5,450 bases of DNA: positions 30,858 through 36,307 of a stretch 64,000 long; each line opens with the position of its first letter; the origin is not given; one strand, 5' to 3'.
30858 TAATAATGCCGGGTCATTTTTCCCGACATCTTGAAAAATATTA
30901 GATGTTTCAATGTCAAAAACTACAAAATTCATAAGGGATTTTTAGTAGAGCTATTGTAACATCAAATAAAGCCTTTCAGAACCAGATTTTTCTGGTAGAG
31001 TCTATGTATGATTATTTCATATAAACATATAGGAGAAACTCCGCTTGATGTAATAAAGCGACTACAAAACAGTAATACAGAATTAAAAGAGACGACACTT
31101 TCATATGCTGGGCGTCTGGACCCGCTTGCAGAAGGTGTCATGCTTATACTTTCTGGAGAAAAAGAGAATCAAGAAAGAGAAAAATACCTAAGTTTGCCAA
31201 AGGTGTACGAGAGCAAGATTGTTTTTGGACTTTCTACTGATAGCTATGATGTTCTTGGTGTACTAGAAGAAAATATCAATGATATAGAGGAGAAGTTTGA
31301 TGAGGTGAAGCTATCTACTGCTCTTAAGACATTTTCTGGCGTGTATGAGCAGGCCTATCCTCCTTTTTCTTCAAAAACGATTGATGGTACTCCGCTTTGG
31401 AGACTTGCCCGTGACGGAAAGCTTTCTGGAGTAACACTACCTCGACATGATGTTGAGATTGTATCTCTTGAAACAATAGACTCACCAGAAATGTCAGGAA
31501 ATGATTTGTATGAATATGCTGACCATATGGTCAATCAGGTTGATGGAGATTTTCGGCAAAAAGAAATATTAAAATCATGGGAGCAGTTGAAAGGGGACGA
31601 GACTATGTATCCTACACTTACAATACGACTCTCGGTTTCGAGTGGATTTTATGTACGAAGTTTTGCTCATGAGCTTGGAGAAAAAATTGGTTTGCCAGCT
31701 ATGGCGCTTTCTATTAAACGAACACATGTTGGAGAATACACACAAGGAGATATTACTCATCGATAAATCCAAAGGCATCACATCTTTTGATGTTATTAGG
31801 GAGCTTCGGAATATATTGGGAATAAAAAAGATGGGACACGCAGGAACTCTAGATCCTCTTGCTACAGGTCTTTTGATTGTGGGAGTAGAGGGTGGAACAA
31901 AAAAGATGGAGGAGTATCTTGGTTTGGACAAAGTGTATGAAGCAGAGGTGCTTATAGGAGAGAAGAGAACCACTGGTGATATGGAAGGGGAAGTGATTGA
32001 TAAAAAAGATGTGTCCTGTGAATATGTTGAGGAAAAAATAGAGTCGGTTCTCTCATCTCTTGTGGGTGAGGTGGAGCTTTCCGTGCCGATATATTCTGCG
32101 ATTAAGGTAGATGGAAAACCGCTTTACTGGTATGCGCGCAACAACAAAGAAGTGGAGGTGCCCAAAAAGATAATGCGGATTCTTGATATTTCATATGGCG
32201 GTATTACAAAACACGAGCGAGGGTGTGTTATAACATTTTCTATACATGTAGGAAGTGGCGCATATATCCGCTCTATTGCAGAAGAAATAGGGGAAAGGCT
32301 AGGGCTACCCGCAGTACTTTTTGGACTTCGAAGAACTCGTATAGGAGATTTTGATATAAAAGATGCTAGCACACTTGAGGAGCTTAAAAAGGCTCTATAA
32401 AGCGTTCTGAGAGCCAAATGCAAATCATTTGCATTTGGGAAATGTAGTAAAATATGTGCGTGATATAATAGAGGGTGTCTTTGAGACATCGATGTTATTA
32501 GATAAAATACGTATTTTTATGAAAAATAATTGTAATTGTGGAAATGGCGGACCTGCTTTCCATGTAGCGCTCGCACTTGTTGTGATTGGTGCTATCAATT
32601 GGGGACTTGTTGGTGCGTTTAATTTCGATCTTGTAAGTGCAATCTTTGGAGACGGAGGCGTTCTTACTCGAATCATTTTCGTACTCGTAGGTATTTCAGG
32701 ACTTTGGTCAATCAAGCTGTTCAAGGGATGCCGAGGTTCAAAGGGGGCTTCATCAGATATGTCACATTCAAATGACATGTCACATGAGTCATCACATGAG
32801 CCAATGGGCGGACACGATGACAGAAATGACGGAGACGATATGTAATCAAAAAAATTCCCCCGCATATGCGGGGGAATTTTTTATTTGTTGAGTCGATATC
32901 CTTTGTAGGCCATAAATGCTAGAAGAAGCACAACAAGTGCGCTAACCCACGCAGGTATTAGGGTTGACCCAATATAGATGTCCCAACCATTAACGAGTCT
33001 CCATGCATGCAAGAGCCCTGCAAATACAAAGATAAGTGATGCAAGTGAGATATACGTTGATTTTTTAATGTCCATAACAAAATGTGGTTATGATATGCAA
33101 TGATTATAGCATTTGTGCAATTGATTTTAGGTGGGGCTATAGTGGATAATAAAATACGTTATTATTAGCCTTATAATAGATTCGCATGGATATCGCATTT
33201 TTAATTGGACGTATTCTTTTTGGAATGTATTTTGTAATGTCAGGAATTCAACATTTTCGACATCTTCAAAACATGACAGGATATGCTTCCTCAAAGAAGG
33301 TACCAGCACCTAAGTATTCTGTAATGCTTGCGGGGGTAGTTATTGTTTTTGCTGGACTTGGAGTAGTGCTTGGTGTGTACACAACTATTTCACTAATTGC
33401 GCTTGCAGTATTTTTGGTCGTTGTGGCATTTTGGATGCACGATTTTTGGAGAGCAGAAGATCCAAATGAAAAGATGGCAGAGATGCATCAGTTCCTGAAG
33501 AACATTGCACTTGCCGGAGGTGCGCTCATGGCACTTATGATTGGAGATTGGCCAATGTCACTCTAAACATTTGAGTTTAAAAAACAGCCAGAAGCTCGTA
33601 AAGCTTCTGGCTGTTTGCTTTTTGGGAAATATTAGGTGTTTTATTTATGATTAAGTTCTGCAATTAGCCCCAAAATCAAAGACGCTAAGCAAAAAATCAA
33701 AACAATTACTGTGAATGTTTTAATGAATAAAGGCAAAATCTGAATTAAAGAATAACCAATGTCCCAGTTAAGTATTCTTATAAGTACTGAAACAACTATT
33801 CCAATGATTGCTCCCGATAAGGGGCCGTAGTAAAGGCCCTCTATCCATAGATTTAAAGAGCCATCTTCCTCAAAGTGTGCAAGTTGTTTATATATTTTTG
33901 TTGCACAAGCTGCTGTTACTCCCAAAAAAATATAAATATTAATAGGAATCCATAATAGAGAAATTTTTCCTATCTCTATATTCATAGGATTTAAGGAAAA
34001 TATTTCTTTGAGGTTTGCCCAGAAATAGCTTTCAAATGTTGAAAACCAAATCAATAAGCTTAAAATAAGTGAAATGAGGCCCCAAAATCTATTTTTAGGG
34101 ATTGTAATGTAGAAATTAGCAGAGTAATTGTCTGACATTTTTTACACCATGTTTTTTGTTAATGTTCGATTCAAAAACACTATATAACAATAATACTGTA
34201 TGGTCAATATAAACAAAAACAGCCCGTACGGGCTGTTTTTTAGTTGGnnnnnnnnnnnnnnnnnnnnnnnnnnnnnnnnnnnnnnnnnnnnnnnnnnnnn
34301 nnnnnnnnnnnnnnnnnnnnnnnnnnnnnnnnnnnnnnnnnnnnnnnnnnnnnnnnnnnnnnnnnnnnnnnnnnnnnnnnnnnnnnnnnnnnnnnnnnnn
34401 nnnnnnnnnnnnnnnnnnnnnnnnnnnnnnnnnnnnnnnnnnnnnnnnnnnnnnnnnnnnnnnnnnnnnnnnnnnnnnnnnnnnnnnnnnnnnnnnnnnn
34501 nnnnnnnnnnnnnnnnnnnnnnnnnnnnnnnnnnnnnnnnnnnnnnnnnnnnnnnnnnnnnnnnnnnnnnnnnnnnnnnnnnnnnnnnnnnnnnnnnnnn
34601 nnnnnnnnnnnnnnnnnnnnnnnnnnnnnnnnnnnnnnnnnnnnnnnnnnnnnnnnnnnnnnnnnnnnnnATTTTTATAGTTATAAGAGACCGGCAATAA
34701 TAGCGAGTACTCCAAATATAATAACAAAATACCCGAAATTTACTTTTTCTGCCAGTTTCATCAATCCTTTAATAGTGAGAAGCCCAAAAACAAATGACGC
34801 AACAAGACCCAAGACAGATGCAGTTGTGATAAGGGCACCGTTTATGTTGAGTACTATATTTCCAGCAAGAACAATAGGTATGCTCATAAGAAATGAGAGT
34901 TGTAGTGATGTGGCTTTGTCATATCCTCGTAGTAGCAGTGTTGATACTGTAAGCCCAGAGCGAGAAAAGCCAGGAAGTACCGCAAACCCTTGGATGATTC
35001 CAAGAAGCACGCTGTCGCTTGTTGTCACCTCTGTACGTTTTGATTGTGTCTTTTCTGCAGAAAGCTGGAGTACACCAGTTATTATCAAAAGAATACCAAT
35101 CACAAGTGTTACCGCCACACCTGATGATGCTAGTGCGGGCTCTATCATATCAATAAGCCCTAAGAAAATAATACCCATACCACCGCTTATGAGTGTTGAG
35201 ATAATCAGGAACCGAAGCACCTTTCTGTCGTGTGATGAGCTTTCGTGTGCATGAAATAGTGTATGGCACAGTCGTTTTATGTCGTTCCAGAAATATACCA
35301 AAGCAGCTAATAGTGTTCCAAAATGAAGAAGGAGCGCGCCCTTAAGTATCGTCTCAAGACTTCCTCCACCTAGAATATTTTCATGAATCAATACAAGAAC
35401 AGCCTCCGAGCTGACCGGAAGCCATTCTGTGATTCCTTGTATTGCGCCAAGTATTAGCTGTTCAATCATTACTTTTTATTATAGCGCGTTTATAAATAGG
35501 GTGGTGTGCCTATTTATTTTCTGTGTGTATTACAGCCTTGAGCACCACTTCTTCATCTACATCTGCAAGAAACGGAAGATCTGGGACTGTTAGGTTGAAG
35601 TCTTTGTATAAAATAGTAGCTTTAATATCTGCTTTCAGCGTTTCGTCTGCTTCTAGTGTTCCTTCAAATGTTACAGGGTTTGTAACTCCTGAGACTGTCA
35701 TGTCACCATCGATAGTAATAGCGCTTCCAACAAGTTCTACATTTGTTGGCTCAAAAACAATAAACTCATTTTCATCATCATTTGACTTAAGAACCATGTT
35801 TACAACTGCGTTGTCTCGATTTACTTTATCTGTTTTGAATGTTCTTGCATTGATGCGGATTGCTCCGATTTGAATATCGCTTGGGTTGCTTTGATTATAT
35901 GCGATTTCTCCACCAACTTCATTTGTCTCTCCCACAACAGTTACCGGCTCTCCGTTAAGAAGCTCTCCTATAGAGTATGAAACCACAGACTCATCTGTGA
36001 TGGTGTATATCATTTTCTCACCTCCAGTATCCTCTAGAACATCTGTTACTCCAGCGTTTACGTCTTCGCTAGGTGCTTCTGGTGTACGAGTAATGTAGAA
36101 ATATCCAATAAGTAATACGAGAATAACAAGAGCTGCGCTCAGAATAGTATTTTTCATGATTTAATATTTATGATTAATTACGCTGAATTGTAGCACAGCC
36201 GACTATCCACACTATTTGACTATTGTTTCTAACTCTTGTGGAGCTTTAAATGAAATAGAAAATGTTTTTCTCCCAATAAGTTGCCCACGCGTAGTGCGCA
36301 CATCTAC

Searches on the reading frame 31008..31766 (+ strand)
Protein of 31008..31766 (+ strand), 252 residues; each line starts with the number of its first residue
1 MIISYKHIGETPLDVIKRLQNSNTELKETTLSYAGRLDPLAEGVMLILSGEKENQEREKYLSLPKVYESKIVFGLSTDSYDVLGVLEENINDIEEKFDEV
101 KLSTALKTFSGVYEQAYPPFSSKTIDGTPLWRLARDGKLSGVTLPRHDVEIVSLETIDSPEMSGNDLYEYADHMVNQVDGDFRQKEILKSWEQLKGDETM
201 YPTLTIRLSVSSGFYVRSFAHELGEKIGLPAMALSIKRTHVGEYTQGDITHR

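Call 75: search_protein_families(library=pfam, proteins=[window:31008-31766:+], max_evalue=0.00001)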
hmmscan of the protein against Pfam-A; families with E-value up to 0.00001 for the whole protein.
window:31008-31766:+ (252 aa): 1 family
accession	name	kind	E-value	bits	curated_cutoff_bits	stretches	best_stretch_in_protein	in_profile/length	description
PF01509.24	TruB_N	-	1.4e-21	77.9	27.3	1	29-158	7-131/149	TruB family pseudouridylate synthase (N terminal domain)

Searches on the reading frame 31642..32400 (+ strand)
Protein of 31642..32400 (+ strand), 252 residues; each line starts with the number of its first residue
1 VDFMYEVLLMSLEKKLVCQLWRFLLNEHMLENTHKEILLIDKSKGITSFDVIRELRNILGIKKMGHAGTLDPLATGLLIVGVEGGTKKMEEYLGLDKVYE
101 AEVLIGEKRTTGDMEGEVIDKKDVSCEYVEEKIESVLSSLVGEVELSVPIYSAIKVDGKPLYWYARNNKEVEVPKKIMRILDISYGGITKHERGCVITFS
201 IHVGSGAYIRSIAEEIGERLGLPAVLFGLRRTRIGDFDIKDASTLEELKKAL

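Call 75: search_protein_families(library=pfam, proteins=[window:31642-32400:+], max_evalue=0.00001)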
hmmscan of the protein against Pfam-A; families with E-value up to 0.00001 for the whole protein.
window:31642-32400:+ (252 aa): 2 families
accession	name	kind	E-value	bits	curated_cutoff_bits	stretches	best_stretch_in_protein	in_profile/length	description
PF01509.24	TruB_N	-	2.5e-41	142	27.3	1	56-209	1-149/149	TruB family pseudouridylate synthase (N terminal domain)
PF16198.10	TruB_C_2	-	1.4e-08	35.2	29.3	1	210-251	1-42/66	tRNA pseudouridylate synthase B C-terminal domain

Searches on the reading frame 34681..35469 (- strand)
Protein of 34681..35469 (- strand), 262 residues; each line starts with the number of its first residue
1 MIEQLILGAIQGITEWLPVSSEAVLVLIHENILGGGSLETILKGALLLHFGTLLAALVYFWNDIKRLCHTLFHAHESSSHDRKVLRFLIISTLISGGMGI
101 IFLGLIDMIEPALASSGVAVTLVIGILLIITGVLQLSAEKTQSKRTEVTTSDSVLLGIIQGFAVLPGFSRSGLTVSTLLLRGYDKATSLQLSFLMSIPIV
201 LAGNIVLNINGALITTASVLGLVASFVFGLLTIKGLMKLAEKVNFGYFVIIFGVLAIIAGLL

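Call 75: search_protein_families(library=pfam, proteins=[window:34681-35469:-], max_evalue=0.00001)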
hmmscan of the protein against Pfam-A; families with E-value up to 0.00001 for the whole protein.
window:34681-35469:- (262 aa): 1 family
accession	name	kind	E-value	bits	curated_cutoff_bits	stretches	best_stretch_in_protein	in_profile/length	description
PF02673.24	BacA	-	5e-54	184.1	33.4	1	5-257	2-256/257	Bacitracin resistance protein BacA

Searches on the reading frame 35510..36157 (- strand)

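Call 76: search_protein_families(library=pfam, proteins=[window:35510-36157:-], max_evalue=0.00001)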
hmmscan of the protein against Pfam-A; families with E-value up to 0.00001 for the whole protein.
window:35510-36157:- (215 aa): 1 family
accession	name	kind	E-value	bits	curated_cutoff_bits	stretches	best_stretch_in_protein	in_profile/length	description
PF04264.18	YceI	-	1.9e-15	58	23.7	1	55-209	6-147/150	YceI-like domain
